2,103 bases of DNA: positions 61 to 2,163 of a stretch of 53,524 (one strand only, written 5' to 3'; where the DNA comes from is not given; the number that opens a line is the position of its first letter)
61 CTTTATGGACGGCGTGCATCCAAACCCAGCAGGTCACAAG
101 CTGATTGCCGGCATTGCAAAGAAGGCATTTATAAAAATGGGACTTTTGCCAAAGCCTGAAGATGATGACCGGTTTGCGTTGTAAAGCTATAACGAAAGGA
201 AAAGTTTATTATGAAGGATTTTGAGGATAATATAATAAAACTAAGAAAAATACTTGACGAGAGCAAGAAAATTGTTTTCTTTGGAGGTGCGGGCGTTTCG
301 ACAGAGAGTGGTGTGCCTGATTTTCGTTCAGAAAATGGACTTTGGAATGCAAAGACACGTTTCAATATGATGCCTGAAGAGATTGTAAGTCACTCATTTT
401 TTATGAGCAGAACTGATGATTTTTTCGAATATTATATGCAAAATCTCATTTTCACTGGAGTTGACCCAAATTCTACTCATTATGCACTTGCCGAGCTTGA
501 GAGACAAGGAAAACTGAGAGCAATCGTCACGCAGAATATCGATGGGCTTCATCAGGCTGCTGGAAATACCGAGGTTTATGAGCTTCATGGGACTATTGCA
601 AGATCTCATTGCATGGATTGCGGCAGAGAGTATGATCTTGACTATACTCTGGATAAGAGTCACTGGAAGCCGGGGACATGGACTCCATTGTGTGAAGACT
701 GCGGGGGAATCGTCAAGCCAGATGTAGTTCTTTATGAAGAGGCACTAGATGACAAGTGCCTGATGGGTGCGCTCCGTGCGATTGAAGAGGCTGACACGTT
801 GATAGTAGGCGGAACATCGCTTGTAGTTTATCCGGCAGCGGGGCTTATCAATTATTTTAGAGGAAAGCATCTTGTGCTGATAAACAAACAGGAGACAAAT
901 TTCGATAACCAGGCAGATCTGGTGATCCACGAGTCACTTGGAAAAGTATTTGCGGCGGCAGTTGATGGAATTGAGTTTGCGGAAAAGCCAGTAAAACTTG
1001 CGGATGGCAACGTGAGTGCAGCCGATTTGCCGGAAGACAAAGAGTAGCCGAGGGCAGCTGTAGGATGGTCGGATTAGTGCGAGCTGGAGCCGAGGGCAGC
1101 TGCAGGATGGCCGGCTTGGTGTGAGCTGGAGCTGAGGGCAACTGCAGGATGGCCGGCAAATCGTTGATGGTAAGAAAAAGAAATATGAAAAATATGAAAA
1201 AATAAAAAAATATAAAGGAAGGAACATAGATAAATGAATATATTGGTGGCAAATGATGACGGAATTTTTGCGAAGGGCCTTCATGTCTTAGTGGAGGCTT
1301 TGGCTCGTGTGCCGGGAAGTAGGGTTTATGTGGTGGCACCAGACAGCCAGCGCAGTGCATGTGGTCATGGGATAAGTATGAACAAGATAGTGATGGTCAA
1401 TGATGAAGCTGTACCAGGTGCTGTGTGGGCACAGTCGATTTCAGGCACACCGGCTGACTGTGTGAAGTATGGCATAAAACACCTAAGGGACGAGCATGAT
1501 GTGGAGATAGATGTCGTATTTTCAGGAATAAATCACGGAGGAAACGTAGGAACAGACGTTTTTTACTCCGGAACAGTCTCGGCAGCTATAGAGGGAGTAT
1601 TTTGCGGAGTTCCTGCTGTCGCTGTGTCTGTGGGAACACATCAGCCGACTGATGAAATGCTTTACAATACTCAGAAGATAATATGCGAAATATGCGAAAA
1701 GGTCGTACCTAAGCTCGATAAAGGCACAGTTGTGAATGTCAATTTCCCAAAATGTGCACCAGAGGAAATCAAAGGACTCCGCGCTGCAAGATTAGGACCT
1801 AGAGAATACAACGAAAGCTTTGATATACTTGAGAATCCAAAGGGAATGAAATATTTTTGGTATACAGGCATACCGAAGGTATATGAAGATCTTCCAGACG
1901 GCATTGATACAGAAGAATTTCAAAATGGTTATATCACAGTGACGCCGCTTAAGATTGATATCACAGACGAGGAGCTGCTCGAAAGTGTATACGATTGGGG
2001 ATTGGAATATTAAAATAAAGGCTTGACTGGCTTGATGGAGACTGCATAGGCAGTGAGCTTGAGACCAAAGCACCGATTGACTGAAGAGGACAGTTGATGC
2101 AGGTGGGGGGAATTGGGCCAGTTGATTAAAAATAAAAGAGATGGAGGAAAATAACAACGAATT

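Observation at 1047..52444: Eleven unrelated short tandem-repeat arrays occupy intergenic regions across the window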

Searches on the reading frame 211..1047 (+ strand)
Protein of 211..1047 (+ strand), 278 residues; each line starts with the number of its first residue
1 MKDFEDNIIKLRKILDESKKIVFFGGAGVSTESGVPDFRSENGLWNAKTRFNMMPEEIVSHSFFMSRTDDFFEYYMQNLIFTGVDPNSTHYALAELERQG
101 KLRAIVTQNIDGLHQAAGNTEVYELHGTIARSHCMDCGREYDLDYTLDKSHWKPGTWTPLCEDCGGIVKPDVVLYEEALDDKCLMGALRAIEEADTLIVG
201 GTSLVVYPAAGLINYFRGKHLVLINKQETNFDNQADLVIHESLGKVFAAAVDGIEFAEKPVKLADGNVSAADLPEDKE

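Call 8: search_protein_families(library=pfam, proteins=[window:211-1047:+])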
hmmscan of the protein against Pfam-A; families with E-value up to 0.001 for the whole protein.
window:211-1047:+ (278 aa): 1 family
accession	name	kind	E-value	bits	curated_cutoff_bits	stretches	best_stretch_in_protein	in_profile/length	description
PF02146.23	SIR2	-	3.1e-50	171.1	24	1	26-208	1-180/180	Sir2 family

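Call 50: find_encoding_contigs(protein=window:211-1047:+, flank=10000, max_places=6)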
Protein window:211-1047:+ (278 aa): 4 contigs read that carry it; 4 places shown.
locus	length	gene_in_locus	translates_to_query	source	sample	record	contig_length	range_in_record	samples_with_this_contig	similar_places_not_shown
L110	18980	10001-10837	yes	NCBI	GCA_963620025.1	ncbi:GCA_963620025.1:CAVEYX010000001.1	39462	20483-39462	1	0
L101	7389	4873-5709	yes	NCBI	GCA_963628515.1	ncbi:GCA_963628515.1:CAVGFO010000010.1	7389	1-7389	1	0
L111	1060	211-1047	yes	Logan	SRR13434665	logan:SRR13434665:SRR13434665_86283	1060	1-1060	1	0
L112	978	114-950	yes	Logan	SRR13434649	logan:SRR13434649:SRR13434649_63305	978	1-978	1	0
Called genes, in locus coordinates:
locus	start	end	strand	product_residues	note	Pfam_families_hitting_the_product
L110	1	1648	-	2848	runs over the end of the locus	PF00082:Peptidase_S8, PF02225:PA, PF06280:fn3_5, PF21471:Reelin_subrepeat-B (faint), PF18998:Flg_new_2, PF04205:FMN_bind, PF07532:Big_4, PF00395:SLH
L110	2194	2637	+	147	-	-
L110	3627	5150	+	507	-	PF00682:HMGL-like, PF22617:HCS_D2, PF08502:LeuA_dimer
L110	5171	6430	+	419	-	PF00330:Aconitase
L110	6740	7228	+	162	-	PF00694:Aconitase_C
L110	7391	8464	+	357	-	PF00180:Iso_dh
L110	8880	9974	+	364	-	PF00657:Lipase_GDSL, PF13472:Lipase_GDSL_2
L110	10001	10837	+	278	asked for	PF02146:SIR2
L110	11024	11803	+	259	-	PF01975:SurE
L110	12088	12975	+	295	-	PF09924:LPG_synthase_C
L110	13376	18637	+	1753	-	PF00092:VWA (faint), PF13519:VWA_2, PF24558:DUF7604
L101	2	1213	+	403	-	?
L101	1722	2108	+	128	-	PF00694:Aconitase_C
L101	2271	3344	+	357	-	PF00180:Iso_dh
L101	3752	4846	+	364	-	PF00657:Lipase_GDSL, PF13472:Lipase_GDSL_2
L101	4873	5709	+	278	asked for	PF02146:SIR2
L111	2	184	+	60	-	?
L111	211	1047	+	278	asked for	PF02146:SIR2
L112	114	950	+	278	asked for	PF02146:SIR2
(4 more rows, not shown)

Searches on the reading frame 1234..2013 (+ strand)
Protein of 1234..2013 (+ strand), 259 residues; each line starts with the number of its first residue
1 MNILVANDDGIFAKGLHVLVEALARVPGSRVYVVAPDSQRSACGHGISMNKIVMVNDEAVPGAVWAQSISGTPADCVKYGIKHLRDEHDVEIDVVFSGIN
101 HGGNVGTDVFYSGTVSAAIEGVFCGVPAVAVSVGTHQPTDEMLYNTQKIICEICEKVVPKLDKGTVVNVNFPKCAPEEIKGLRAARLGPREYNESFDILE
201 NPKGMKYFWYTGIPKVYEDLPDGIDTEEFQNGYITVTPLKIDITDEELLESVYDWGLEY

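Call 8: search_protein_families(library=pfam, proteins=[window:1234-2013:+])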
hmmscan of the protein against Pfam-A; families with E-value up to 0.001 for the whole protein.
window:1234-2013:+ (259 aa): 1 family
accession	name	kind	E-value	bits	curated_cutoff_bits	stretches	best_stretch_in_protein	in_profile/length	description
PF01975.23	SurE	-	6e-59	199.4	22.1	1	3-193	1-188/189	Survival protein SurE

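Call 29: find_encoding_contigs(protein=window:1234-2013:+, flank=10000, max_places=10)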
Protein window:1234-2013:+ (259 aa): 4 contigs read that carry it; 4 places shown.
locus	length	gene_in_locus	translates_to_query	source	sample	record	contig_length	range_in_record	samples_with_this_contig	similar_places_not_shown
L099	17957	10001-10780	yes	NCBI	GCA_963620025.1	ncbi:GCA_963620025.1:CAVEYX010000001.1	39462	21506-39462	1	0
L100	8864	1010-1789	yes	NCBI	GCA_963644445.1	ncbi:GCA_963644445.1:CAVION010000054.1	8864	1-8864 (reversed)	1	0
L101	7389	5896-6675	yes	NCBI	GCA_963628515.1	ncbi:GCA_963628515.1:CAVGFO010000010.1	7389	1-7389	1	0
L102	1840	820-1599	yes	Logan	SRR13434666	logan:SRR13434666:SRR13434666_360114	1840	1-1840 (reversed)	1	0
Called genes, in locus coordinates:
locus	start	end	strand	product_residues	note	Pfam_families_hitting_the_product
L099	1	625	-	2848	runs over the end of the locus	PF00082:Peptidase_S8, PF02225:PA, PF06280:fn3_5, PF21471:Reelin_subrepeat-B (faint), PF18998:Flg_new_2, PF04205:FMN_bind, PF07532:Big_4, PF00395:SLH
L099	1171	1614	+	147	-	-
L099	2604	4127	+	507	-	PF00682:HMGL-like, PF22617:HCS_D2, PF08502:LeuA_dimer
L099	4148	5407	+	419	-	PF00330:Aconitase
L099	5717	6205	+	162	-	PF00694:Aconitase_C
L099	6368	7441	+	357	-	PF00180:Iso_dh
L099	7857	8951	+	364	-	PF00657:Lipase_GDSL, PF13472:Lipase_GDSL_2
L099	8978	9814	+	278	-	PF02146:SIR2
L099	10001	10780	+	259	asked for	PF01975:SurE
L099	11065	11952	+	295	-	PF09924:LPG_synthase_C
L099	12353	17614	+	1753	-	PF00092:VWA (faint), PF13519:VWA_2, PF24558:DUF7604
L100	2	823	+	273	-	?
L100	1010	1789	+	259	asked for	PF01975:SurE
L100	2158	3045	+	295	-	PF09924:LPG_synthase_C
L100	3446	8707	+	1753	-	PF00092:VWA (faint), PF13519:VWA_2, PF24558:DUF7604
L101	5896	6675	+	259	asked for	PF01975:SurE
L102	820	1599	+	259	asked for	PF01975:SurE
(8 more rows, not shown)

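Call 32: list_cluster_members(proteins=[window:1234-2013:+, window:38573-39373:+, window:211-1047:+, P0005])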
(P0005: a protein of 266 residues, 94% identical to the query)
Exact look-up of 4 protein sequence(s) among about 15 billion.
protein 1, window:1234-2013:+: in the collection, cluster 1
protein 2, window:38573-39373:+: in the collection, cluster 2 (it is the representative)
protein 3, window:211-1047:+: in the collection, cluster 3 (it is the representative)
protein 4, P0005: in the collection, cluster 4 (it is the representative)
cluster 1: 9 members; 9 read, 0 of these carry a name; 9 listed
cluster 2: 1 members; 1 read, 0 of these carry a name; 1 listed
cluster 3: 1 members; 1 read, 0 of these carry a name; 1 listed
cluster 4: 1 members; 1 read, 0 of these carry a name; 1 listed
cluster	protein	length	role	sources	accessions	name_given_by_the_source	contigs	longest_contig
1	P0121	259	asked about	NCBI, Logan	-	-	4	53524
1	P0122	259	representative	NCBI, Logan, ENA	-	-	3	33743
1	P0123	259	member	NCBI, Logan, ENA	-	-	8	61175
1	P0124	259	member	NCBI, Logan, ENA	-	-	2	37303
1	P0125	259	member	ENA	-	-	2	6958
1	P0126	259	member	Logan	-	-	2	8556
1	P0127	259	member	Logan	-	-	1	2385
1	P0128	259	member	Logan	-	-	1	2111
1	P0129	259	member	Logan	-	-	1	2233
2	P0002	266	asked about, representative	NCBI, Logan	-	-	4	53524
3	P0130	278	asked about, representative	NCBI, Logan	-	-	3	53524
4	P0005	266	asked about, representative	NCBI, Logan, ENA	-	-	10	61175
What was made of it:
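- Tried and rejected: Cluster look-up returned no names (call 32).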

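Call 34: find_encoding_contigs(protein=P0123, flank=10000, max_places=6)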
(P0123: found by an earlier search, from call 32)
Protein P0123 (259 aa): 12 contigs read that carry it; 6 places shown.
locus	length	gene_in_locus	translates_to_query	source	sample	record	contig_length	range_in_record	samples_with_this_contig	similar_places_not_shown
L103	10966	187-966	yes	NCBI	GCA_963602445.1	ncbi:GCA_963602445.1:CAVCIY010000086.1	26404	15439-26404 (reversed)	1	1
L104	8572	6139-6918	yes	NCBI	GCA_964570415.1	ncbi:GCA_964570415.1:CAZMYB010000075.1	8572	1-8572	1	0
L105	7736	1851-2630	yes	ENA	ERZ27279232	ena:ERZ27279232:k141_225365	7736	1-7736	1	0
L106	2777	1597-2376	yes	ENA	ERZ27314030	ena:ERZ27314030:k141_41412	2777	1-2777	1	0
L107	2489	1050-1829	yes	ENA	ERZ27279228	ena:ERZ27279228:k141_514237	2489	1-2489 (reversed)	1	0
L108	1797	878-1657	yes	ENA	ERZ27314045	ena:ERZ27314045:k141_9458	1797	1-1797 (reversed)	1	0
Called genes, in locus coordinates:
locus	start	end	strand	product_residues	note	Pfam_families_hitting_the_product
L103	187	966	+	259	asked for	PF01975:SurE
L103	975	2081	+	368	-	PF09924:LPG_synthase_C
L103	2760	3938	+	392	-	PF00108:Thiolase_N, PF00109:ketoacyl-synt (faint), PF22691:Thiolase_C_1 (faint), PF02803:Thiolase_C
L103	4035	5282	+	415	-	PF00288:GHMP_kinases_N, PF08544:GHMP_kinases_C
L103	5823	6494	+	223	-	PF00392:GntR, PF08279:HTH_11 (faint), PF13412:HTH_24 (weak), PF07729:FCD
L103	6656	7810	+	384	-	PF04055:Radical_SAM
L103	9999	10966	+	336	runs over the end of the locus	PF00404:Dockerin_1 (weak)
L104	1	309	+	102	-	?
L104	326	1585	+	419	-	PF00330:Aconitase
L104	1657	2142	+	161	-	PF00694:Aconitase_C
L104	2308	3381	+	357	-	PF00180:Iso_dh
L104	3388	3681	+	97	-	-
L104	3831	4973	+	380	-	PF00657:Lipase_GDSL, PF13472:Lipase_GDSL_2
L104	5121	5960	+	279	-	PF02146:SIR2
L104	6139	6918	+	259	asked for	PF01975:SurE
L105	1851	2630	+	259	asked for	PF01975:SurE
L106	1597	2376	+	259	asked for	PF01975:SurE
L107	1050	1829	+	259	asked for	PF01975:SurE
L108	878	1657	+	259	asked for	PF01975:SurE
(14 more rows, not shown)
